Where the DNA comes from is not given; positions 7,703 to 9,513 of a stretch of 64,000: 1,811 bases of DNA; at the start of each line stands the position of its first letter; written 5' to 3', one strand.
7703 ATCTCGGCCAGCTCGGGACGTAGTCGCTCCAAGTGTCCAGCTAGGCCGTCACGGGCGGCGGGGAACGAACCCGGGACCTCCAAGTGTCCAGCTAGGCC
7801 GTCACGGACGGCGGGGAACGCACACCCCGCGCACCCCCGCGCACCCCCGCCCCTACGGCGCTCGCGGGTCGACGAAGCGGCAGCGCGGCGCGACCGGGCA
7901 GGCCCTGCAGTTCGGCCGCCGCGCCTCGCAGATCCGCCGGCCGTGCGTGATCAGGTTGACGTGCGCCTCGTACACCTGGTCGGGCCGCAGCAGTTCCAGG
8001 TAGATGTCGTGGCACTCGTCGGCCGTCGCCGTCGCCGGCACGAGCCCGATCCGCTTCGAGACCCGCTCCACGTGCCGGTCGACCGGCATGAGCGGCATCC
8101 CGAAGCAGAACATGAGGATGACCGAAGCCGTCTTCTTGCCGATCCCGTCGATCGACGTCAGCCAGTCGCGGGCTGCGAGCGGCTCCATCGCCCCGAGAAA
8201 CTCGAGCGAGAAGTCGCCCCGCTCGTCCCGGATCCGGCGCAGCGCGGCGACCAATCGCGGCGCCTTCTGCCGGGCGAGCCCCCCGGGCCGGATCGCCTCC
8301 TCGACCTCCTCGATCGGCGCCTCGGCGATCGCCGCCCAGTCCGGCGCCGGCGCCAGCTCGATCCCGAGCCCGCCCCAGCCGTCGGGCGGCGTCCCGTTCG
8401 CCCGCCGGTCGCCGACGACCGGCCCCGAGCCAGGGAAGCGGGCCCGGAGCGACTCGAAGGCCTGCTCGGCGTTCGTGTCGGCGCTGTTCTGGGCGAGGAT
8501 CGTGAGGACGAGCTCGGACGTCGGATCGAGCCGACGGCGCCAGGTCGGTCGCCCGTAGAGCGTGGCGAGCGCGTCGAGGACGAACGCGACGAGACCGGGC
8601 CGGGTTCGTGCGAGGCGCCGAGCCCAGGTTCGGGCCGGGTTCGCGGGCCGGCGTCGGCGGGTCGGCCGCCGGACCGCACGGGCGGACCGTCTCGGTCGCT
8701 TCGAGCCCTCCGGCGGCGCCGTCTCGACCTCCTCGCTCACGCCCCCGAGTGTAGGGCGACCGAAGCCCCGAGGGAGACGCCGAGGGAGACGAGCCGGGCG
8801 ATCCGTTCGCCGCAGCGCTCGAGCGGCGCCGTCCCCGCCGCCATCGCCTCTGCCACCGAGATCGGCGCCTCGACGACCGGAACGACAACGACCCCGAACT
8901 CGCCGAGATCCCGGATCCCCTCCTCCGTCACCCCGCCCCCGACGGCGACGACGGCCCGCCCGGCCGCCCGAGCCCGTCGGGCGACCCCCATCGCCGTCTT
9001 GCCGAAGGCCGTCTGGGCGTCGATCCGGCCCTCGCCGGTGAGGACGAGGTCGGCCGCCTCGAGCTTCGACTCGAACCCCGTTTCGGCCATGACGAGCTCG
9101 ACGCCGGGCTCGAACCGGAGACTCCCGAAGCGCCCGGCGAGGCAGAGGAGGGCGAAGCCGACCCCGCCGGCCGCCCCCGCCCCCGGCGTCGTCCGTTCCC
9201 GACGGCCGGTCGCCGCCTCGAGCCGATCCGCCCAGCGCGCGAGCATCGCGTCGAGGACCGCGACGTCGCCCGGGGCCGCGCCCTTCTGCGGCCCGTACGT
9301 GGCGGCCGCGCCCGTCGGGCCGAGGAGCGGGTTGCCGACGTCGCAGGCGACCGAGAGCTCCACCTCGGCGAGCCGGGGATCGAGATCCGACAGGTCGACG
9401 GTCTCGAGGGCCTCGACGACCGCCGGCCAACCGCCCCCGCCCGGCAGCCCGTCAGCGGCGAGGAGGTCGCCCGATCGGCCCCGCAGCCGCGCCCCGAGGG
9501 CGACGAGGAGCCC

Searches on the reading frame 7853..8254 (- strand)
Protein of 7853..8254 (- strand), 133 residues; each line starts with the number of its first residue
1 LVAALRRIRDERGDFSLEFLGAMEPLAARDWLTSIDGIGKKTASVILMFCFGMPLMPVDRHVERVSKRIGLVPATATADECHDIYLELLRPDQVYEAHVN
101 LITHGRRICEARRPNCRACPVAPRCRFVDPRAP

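Call 56: search_protein_families(library=pfam, proteins=[window:7853-8254:-], max_evalue=0.001)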
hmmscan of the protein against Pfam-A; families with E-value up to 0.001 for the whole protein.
window:7853-8254:- (133 aa): 1 family
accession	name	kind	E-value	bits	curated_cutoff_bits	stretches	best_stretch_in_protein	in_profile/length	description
PF00633.29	HHH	-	8e-05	22.7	24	1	27-47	8-28/30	Helix-hairpin-helix motif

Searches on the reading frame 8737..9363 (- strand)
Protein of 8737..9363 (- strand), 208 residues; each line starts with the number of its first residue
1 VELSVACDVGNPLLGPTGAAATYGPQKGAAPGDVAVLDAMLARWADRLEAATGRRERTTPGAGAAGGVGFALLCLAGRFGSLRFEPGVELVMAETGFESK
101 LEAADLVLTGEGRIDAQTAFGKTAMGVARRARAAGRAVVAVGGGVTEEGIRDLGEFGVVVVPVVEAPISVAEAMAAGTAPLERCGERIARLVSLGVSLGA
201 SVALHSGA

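Call 56: search_protein_families(library=pfam, proteins=[window:8737-9363:-], max_evalue=0.001)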
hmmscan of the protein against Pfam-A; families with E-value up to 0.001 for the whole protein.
window:8737-9363:- (208 aa): 1 family
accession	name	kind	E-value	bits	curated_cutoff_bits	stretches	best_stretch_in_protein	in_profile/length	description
PF02595.20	Gly_kinase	-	3.2e-55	188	23.3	1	2-192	185-371/372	Glycerate kinase family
